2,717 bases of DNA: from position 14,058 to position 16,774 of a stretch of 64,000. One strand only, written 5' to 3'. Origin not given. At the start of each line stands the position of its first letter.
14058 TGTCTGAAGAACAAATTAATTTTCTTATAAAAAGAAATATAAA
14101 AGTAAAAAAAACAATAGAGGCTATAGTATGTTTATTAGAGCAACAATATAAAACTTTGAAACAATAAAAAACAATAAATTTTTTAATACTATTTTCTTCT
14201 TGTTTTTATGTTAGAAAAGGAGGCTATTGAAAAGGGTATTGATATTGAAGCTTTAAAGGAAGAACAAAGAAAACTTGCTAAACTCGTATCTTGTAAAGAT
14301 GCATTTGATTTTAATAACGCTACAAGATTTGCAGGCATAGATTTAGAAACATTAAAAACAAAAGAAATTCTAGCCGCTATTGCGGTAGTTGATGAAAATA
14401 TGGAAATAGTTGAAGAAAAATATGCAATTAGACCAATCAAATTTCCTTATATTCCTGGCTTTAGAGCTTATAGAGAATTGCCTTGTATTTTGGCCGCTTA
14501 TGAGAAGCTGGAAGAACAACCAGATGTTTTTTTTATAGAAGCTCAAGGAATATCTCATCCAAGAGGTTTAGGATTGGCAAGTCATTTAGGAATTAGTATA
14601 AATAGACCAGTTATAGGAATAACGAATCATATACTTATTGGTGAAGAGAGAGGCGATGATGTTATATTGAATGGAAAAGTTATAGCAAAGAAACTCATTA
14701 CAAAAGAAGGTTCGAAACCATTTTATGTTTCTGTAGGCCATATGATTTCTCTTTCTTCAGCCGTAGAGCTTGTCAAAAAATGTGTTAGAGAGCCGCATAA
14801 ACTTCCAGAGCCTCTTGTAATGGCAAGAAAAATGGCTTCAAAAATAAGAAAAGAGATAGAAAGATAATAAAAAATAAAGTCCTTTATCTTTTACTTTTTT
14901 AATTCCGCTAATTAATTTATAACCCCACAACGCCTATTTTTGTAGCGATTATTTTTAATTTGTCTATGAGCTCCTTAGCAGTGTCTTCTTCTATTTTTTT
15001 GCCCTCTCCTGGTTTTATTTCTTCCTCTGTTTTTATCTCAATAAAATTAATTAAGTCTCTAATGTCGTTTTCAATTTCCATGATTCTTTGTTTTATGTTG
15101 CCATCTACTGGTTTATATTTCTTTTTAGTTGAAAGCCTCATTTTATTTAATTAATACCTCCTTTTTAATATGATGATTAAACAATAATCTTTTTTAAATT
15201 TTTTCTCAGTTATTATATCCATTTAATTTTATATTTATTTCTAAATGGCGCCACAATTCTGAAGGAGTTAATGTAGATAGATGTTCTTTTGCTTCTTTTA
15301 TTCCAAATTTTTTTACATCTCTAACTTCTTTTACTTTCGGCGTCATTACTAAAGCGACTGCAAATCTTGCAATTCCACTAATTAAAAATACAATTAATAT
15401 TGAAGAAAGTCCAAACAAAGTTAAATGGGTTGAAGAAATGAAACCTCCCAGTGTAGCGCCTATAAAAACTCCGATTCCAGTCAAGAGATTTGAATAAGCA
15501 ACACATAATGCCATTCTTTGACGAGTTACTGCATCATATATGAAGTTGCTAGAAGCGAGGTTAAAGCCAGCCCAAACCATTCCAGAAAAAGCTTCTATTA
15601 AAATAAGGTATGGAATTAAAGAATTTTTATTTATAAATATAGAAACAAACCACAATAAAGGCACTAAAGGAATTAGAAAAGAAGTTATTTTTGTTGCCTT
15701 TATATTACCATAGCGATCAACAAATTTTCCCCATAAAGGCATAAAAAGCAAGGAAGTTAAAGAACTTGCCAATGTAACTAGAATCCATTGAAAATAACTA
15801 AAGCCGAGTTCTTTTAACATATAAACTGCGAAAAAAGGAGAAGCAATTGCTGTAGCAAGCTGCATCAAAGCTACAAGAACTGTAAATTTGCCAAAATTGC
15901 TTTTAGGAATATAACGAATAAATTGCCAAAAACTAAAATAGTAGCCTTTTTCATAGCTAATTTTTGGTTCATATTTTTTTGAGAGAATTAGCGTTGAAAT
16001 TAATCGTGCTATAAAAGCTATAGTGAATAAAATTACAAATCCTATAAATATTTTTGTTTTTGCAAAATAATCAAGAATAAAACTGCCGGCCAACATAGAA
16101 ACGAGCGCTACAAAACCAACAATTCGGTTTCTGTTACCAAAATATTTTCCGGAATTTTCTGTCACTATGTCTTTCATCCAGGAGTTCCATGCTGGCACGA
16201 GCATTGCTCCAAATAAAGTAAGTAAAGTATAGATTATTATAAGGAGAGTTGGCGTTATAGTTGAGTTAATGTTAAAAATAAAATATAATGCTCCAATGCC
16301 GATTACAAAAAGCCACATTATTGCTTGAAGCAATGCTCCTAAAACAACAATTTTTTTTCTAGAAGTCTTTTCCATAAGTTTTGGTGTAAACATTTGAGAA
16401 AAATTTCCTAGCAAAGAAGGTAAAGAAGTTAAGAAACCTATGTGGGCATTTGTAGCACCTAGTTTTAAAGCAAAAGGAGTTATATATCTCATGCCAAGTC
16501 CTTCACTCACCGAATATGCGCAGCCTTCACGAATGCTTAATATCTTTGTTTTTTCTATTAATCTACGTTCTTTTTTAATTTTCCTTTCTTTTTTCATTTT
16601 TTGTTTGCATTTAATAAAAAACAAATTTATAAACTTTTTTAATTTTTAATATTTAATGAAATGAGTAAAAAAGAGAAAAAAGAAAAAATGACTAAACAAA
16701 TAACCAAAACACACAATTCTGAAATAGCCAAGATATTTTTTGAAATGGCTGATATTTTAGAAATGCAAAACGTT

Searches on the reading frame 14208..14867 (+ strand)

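Call 71: search_protein_families(library=pfam, proteins=[window:14208-14867:+], max_evalue=0.0001)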
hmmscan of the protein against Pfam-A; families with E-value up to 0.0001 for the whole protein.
window:14208-14867:+ (219 aa): 1 family
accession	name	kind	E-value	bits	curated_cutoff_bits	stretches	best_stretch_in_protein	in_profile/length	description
PF04493.20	Endonuclease_5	-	8.8e-51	172.8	23.4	1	22-206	2-196/198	Endonuclease V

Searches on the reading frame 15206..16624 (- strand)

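Call 71: search_protein_families(library=pfam, proteins=[window:15206-16624:-], max_evalue=0.0001)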
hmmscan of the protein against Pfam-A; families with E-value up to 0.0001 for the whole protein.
window:15206-16624:- (472 aa): 2 families
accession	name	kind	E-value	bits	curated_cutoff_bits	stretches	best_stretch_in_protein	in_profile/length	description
PF07690.21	MFS_1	-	1.6e-29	103.4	33.4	2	249-441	3-187/347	Major Facilitator Superfamily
PF12832.13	MFS_1_like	-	1.9e-10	40.8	25.2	1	47-397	21-362/373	MFS_1 like family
